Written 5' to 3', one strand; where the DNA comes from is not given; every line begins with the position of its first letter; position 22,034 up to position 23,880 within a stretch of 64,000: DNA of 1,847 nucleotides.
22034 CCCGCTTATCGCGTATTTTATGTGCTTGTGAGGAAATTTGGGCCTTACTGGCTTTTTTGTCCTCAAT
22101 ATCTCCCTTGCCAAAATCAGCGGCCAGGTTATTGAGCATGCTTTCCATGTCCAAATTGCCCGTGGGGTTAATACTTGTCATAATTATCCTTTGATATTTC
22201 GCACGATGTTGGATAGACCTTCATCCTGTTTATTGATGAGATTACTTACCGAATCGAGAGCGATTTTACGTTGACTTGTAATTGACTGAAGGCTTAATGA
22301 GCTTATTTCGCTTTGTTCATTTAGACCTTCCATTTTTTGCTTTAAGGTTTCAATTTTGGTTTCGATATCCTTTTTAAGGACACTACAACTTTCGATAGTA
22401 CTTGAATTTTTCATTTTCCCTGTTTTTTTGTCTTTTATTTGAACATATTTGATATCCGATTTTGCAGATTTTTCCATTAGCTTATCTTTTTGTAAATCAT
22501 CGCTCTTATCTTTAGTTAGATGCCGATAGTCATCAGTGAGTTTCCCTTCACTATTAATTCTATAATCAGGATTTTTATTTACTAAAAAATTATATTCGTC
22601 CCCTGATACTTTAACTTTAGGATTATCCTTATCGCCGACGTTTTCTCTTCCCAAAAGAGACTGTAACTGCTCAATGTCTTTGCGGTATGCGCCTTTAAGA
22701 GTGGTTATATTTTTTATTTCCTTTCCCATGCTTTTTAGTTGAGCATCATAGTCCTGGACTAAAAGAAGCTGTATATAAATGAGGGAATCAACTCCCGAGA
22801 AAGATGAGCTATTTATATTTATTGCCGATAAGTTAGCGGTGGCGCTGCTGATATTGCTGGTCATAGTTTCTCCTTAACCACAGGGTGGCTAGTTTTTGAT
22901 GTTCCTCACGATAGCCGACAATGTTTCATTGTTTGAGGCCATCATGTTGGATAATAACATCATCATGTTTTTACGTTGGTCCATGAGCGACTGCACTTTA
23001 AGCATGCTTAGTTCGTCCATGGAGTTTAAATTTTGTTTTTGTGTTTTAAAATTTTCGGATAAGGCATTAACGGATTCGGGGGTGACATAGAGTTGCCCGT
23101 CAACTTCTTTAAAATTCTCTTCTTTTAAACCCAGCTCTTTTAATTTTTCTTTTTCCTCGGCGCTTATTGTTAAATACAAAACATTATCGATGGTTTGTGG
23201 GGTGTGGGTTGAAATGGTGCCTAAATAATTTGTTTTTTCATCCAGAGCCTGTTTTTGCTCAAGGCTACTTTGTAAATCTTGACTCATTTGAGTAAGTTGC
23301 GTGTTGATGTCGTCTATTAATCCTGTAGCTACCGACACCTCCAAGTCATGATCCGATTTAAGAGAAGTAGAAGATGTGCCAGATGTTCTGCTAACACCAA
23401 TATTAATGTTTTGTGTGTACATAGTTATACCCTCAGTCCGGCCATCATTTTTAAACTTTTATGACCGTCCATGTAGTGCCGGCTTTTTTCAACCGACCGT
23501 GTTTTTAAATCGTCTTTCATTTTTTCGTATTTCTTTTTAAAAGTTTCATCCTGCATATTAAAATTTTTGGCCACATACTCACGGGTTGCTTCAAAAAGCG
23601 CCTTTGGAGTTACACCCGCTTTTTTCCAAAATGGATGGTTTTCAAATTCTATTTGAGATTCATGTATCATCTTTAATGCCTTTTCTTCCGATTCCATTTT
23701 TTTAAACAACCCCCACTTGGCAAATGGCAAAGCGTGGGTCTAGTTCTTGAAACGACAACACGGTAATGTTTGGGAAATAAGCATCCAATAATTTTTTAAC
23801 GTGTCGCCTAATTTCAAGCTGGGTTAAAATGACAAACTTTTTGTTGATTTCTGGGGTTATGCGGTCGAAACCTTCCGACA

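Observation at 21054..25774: Orphan injectisome export gate (sctV) followed by a five-gene cassette of paralogous small proteins with needle/filament-like C-termini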

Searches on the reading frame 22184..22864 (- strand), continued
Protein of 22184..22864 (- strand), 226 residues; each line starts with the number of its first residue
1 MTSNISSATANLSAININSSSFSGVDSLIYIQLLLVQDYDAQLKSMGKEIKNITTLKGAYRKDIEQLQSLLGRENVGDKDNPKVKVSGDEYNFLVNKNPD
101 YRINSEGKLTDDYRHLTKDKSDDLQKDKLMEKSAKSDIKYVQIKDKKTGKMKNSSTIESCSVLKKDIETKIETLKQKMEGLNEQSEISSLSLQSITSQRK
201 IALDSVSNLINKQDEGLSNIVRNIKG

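Call 89: search_solved_structures(query=A5, max_evalue=10)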
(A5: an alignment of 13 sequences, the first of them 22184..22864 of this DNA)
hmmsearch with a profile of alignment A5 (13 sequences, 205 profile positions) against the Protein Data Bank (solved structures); distinct sequences matched with E-value up to 10: 12.
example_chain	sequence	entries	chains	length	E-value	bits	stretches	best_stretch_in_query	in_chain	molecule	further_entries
4f2b_A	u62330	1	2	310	0.23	14.5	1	47-102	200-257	1-phosphatidylinositol phosphodiesterase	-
3v18_A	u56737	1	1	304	0.26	14.4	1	47-101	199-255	1-phosphatidylinositol phosphodiesterase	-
3v16_A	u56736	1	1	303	0.27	14.3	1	47-101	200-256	1-phosphatidylinositol phosphodiesterase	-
4f2t_A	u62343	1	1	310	0.27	14.3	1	47-100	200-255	1-phosphatidylinositol phosphodiesterase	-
4s3g_A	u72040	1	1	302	0.28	14.3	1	47-101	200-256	1-phosphatidylinositol phosphodiesterase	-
4i9t_A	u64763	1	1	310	0.35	13.9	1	47-98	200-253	1-phosphatidylinositol phosphodiesterase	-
3v1h_A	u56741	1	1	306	0.37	13.9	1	47-97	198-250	1-phosphatidylinositol phosphodiesterase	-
4rv3_A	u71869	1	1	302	0.4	13.7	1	47-89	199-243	1-phosphatidylinositol phosphodiesterase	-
4f2u_A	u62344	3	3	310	0.55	13.3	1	47-84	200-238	1-phosphatidylinositol phosphodiesterase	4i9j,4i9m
4i8y_A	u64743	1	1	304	0.61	13.2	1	47-84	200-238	1-phosphatidylinositol phosphodiesterase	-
4i90_A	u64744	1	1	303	0.62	13.1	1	47-84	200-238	1-phosphatidylinositol phosphodiesterase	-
3jcr_G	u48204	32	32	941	3.4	10.7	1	107-178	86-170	hPrp6 | Pre-mRNA-processing factor 6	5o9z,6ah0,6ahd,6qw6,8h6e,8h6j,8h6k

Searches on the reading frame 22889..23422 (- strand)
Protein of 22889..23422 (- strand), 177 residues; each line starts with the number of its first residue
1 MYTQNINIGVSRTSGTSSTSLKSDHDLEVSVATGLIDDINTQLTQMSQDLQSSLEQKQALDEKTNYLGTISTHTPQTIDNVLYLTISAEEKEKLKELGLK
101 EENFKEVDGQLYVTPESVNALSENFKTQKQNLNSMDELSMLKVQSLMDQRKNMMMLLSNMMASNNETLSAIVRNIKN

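Call 4: search_protein_families(library=pfam, proteins=[window:22889-23422:-], max_evalue=1)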
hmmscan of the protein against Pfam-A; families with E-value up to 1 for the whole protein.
window:22889-23422:- (177 aa): 6 families
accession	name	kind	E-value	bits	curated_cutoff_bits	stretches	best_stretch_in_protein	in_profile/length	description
PF00312.27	Ribosomal_S15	-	0.022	15.4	31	1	91-155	2-61/81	Ribosomal protein S15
PF10824.14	T7SS_ESX_EspC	-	0.026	15.4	23.5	0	28-82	4-59/100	Excreted virulence factor EspC, type VII ESX diderm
PF24943.1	Fn3_Dep-1_2nd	-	0.05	13.9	27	1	119-166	27-73/97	Dep-1 second Fn3-like domain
PF05531.17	NPV_P10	-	0.072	14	29.8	1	36-82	20-65/75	Nucleopolyhedrovirus P10 protein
PF18585.7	zf-CCCH_6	-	0.077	13.3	26.7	1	40-69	23-52/53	Chromatin remodeling factor Mit1 C-terminal Zn finger 2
PF09392.15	T3SS_needle_F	-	0.1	13.2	29.4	0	118-175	12-71/71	Type III secretion needle MxiH, YscF, SsaG, EprI, PscF, EscF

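Call 5: search_protein_families(library=ncbifam, proteins=[window:22889-23422:-], max_evalue=1)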
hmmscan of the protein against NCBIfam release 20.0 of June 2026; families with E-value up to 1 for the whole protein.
window:22889-23422:- (177 aa): 1 family
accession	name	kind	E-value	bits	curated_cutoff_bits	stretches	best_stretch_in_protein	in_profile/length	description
NF038305.1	HpsJ_fam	subfamily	0.16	11.9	60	1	36-142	110-209/234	HpsJ family protein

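Call 20: search_protein_families(library=ncbifam, proteins=[L020:6709-7431:-, L020:5876-6685:-, L020:5228-5833:-, L020:4880-5191:-, L020:4356-4853:-, L020:3437-4435:-, L020:2145-3440:-, L020:1639-2148:-, L020:7715-8908:-, L020:12039-13379:+], max_evalue=0.01)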
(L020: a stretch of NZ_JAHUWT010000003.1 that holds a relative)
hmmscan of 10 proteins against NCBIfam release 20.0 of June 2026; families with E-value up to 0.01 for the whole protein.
L020:6709-7431:- (240 aa): 3 families
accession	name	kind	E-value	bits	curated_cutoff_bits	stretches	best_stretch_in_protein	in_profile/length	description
TIGR04523.1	Mplasa_alph_rch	subfamily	0.0016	16.5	270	0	18-89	393-463/745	helix-rich protein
NF006543.0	PRK09039.1-2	equivalog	0.0045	16.8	305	0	156-230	145-220/350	peptidoglycan -binding protein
NF002556.0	PRK02119.1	equivalog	0.0095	16.1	119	0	160-196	6-42/73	hypothetical protein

L020:5876-6685:- (269 aa): 0 families

L020:5228-5833:- (201 aa): 0 families

L020:4880-5191:- (103 aa): 2 families
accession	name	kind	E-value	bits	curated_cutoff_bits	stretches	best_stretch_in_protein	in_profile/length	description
NF051897.1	Btc22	equivalog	3.7e-23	81.8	100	1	9-103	5-96/96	Btc22 family type III secretion system chaperone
TIGR02573.1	LcrG_PcrG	equivalog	0.0027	17.6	90.8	0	8-78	2-67/90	LcrG family type III secretion system chaperone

L020:4356-4853:- (165 aa): 7 families
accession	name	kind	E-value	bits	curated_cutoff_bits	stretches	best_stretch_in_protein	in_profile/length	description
TIGR02552.1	LcrH_SycD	equivalog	5.5e-33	113.6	104.8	1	24-155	2-134/136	SycD/LcrH family type III secretion system chaperone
NF011859.0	PRK15331.1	equivalog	4e-14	53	184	1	17-135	14-132/165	type III secretion system translocator chaperone SicA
NF011886.0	PRK15359.1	equivalog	1.5e-10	41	146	1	38-143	22-127/144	type III secretion system chaperone protein SscB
NF040959.1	MamA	equivalog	1.8e-06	27.6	200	1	30-137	61-168/204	magnetosome protein MamA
NF011890.0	PRK15363.1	equivalog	4.4e-06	26.4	163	1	18-156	12-152/157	CesD/SycD/LcrH family type III secretion system chaperone SscA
TIGR02917.1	PEP_TPR_lipo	equivalog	2.7e-05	22.2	312.2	1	38-147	565-674/899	XrtA/PEP-CTERM system TPR-repeat protein PrsT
NF047371.1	FlcA_CTERM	equivalog_domain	0.00015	20.4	300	1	40-100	473-533/646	periplasmic flagellar collar protein FlcA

L020:3437-4435:- (332 aa): 2 families
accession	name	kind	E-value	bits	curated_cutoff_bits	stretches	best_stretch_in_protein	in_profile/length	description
NF038055.1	T3SS_SctB_pilot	subfamily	4.4e-25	88.8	37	1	38-332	9-313/313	type III secretion system translocon subunit SctB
NF052420.1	translocon_SseD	equivalog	5.9e-09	36.2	130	2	219-320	52-151/152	type III secretion system translocon protein SseD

L020:2145-3440:- (431 aa): 2 families
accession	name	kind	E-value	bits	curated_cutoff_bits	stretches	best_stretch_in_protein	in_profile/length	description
NF011889.0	PRK15362.1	equivalog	4e-06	25.8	540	1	98-185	111-194/476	type III secretion system translocon protein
NF046000.1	MAG1210_fam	subfamily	0.007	15.1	275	0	102-204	26-122/550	MAG1210 family protein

L020:1639-2148:- (169 aa): 12 families
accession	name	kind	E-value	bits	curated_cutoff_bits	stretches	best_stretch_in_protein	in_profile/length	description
TIGR02552.1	LcrH_SycD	equivalog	8.2e-33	113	104.8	1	33-161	6-134/136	SycD/LcrH family type III secretion system chaperone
NF011890.0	PRK15363.1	equivalog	5.6e-11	42.3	163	1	41-161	31-151/157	CesD/SycD/LcrH family type III secretion system chaperone SscA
NF011859.0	PRK15331.1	equivalog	2.2e-06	27.9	184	1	40-159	32-147/165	type III secretion system translocator chaperone SicA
TIGR02917.1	PEP_TPR_lipo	equivalog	9.5e-06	23.8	312.2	1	42-144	564-666/899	XrtA/PEP-CTERM system TPR-repeat protein PrsT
TIGR02795.1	tol_pal_ybgF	equivalog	6.1e-05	23.6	90.1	1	48-141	5-104/119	tol-pal system protein YbgF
NF040959.1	MamA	equivalog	6.5e-05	22.5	200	1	39-143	30-135/204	magnetosome protein MamA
NF011886.0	PRK15359.1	equivalog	8.7e-05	22.3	146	1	43-161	22-140/144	type III secretion system chaperone protein SscB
NF008520.0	PRK11447.1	equivalog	0.00028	18.8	858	1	69-159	594-683/1157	cellulose synthase complex outer membrane protein BcsC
NF052415.1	T3SS_chap_SctY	equivalog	0.00061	20.3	70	0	40-98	1-59/106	type III secretion apparatus assembly chaperone SctY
TIGR03939.1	PGA_TPR_OMP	equivalog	0.0017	16.7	366.65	0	36-98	80-139/800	poly-beta-1,6 N-acetyl-D-glucosamine export porin PgaA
NF047371.1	FlcA_CTERM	equivalog_domain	0.0032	16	300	1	31-103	459-531/646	periplasmic flagellar collar protein FlcA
NF011726.0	PRK15179.1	equivalog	0.0048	15.2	733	1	28-155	35-162/694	Vi polysaccharide biosynthesis protein TviE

L020:7715-8908:- (397 aa): 0 families

L020:12039-13379:+ (446 aa): 3 families
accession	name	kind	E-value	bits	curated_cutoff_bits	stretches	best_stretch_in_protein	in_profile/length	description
TIGR02500.1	type_III_yscD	equivalog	7.6e-62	209.6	86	1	12-445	2-411/413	type III secretion system inner membrane ring subunit SctD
NF041525.1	HrpD5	equivalog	2.5e-13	50.2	300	1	132-307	101-271/314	HrpD5 family protein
NF051434.1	ArfA_OmpATb_N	equivalog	0.001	19.4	81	0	276-312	74-109/114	channel-forming protein ArfA/OmpATb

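Call 75: search_protein_families(library=ncbifam, proteins=[L001:3107-3400:+], max_evalue=0.5)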
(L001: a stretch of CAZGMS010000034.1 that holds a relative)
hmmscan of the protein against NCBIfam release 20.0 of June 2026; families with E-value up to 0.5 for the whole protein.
L001:3107-3400:+ (97 aa): 1 family
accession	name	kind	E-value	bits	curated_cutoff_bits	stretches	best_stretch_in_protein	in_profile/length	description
NF033611.0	SAVED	domain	0.11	12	33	1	49-93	45-91/261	SAVED domain-containing protein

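Call 84: search_protein_families(library=pfam, proteins=[L001:24-545:+, L001:5758-7086:+, L001:7093-8055:+], max_evalue=0.05)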
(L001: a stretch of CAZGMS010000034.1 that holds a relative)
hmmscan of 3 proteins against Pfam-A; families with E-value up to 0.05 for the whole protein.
L001:24-545:+ (173 aa): 2 families
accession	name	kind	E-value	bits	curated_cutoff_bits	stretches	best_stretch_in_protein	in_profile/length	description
PF17874.7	TPR_MalT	-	0.0074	16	45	1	12-57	112-157/336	MalT-like TPR region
PF10545.15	MADF_DNA_bdg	-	0.043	14.6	22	0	39-70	31-64/84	Alcohol dehydrogenase transcription factor Myb/SANT-like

L001:5758-7086:+ (442 aa): 1 family
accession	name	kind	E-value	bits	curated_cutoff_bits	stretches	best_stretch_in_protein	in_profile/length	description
PF00353.25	HemolysinCabind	-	2.1e-57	191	23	10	101-135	2-36/36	RTX calcium-binding nonapeptide repeat (4 copies)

L001:7093-8055:+ (320 aa): 0 families

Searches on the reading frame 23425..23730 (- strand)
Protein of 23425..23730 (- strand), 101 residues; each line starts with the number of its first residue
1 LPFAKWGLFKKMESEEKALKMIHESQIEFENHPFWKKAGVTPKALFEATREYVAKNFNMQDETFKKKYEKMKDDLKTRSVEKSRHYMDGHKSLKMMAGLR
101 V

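Call 4: search_protein_families(library=pfam, proteins=[window:23425-23730:-], max_evalue=1)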
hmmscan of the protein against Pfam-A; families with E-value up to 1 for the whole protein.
window:23425-23730:- (101 aa): 2 families
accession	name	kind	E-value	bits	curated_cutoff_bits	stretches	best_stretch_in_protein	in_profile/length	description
PF20990.2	DUF2207_C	-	0.045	13.9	33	1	39-94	86-134/247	Predicted membrane protein (DUF2207) C-terminal domain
PF12918.12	TcdB_N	-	0.13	13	27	1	50-73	8-31/66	TcdB toxin N-terminal helical domain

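Call 5: search_protein_families(library=ncbifam, proteins=[window:23425-23730:-], max_evalue=1)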
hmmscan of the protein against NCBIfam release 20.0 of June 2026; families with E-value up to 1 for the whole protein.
window:23425-23730:- (101 aa): 0 families

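Call 20: search_protein_families(library=ncbifam, proteins=[L020:6709-7431:-, L020:5876-6685:-, L020:5228-5833:-, L020:4880-5191:-, L020:4356-4853:-, L020:3437-4435:-, L020:2145-3440:-, L020:1639-2148:-, L020:7715-8908:-, L020:12039-13379:+], max_evalue=0.01)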
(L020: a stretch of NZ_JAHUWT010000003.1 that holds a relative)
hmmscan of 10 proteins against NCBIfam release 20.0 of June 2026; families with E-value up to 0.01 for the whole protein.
L020:6709-7431:- (240 aa): 3 families
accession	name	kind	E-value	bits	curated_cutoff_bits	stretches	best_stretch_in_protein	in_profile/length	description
TIGR04523.1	Mplasa_alph_rch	subfamily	0.0016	16.5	270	0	18-89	393-463/745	helix-rich protein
NF006543.0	PRK09039.1-2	equivalog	0.0045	16.8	305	0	156-230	145-220/350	peptidoglycan -binding protein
NF002556.0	PRK02119.1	equivalog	0.0095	16.1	119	0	160-196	6-42/73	hypothetical protein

L020:5876-6685:- (269 aa): 0 families

L020:5228-5833:- (201 aa): 0 families

L020:4880-5191:- (103 aa): 2 families
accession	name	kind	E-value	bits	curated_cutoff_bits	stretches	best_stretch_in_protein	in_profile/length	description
NF051897.1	Btc22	equivalog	3.7e-23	81.8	100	1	9-103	5-96/96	Btc22 family type III secretion system chaperone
TIGR02573.1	LcrG_PcrG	equivalog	0.0027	17.6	90.8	0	8-78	2-67/90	LcrG family type III secretion system chaperone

L020:4356-4853:- (165 aa): 7 families
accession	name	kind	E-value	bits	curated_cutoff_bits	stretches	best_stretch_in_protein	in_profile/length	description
TIGR02552.1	LcrH_SycD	equivalog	5.5e-33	113.6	104.8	1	24-155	2-134/136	SycD/LcrH family type III secretion system chaperone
NF011859.0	PRK15331.1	equivalog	4e-14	53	184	1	17-135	14-132/165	type III secretion system translocator chaperone SicA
NF011886.0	PRK15359.1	equivalog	1.5e-10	41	146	1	38-143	22-127/144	type III secretion system chaperone protein SscB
NF040959.1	MamA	equivalog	1.8e-06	27.6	200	1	30-137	61-168/204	magnetosome protein MamA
NF011890.0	PRK15363.1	equivalog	4.4e-06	26.4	163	1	18-156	12-152/157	CesD/SycD/LcrH family type III secretion system chaperone SscA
TIGR02917.1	PEP_TPR_lipo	equivalog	2.7e-05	22.2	312.2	1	38-147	565-674/899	XrtA/PEP-CTERM system TPR-repeat protein PrsT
NF047371.1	FlcA_CTERM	equivalog_domain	0.00015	20.4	300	1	40-100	473-533/646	periplasmic flagellar collar protein FlcA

L020:3437-4435:- (332 aa): 2 families
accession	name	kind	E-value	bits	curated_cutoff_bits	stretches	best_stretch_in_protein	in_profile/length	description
NF038055.1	T3SS_SctB_pilot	subfamily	4.4e-25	88.8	37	1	38-332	9-313/313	type III secretion system translocon subunit SctB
NF052420.1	translocon_SseD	equivalog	5.9e-09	36.2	130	2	219-320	52-151/152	type III secretion system translocon protein SseD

L020:2145-3440:- (431 aa): 2 families
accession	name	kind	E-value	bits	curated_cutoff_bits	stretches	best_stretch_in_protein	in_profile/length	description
NF011889.0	PRK15362.1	equivalog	4e-06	25.8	540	1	98-185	111-194/476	type III secretion system translocon protein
NF046000.1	MAG1210_fam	subfamily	0.007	15.1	275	0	102-204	26-122/550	MAG1210 family protein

L020:1639-2148:- (169 aa): 12 families
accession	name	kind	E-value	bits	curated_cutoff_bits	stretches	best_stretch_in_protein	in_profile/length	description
TIGR02552.1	LcrH_SycD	equivalog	8.2e-33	113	104.8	1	33-161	6-134/136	SycD/LcrH family type III secretion system chaperone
NF011890.0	PRK15363.1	equivalog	5.6e-11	42.3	163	1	41-161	31-151/157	CesD/SycD/LcrH family type III secretion system chaperone SscA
NF011859.0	PRK15331.1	equivalog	2.2e-06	27.9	184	1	40-159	32-147/165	type III secretion system translocator chaperone SicA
TIGR02917.1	PEP_TPR_lipo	equivalog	9.5e-06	23.8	312.2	1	42-144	564-666/899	XrtA/PEP-CTERM system TPR-repeat protein PrsT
TIGR02795.1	tol_pal_ybgF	equivalog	6.1e-05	23.6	90.1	1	48-141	5-104/119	tol-pal system protein YbgF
NF040959.1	MamA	equivalog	6.5e-05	22.5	200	1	39-143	30-135/204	magnetosome protein MamA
NF011886.0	PRK15359.1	equivalog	8.7e-05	22.3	146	1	43-161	22-140/144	type III secretion system chaperone protein SscB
NF008520.0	PRK11447.1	equivalog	0.00028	18.8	858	1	69-159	594-683/1157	cellulose synthase complex outer membrane protein BcsC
NF052415.1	T3SS_chap_SctY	equivalog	0.00061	20.3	70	0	40-98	1-59/106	type III secretion apparatus assembly chaperone SctY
TIGR03939.1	PGA_TPR_OMP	equivalog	0.0017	16.7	366.65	0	36-98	80-139/800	poly-beta-1,6 N-acetyl-D-glucosamine export porin PgaA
NF047371.1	FlcA_CTERM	equivalog_domain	0.0032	16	300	1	31-103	459-531/646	periplasmic flagellar collar protein FlcA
NF011726.0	PRK15179.1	equivalog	0.0048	15.2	733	1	28-155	35-162/694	Vi polysaccharide biosynthesis protein TviE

L020:7715-8908:- (397 aa): 0 families

L020:12039-13379:+ (446 aa): 3 families
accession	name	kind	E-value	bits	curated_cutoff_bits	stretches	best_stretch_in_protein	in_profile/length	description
TIGR02500.1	type_III_yscD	equivalog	7.6e-62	209.6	86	1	12-445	2-411/413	type III secretion system inner membrane ring subunit SctD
NF041525.1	HrpD5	equivalog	2.5e-13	50.2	300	1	132-307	101-271/314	HrpD5 family protein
NF051434.1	ArfA_OmpATb_N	equivalog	0.001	19.4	81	0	276-312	74-109/114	channel-forming protein ArfA/OmpATb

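Call 75: search_protein_families(library=ncbifam, proteins=[L001:3107-3400:+], max_evalue=0.5)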
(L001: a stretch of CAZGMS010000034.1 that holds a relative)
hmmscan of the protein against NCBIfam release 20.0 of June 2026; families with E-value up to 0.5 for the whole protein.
L001:3107-3400:+ (97 aa): 1 family
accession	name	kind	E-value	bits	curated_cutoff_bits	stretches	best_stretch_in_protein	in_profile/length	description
NF033611.0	SAVED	domain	0.11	12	33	1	49-93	45-91/261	SAVED domain-containing protein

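Call 84: search_protein_families(library=pfam, proteins=[L001:24-545:+, L001:5758-7086:+, L001:7093-8055:+], max_evalue=0.05)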
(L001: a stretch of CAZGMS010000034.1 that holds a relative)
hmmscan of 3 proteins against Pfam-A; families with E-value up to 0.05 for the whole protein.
L001:24-545:+ (173 aa): 2 families
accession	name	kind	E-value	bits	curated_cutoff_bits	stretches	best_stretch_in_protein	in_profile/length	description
PF17874.7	TPR_MalT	-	0.0074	16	45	1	12-57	112-157/336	MalT-like TPR region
PF10545.15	MADF_DNA_bdg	-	0.043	14.6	22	0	39-70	31-64/84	Alcohol dehydrogenase transcription factor Myb/SANT-like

L001:5758-7086:+ (442 aa): 1 family
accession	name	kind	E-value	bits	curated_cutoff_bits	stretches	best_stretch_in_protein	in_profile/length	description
PF00353.25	HemolysinCabind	-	2.1e-57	191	23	10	101-135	2-36/36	RTX calcium-binding nonapeptide repeat (4 copies)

L001:7093-8055:+ (320 aa): 0 families
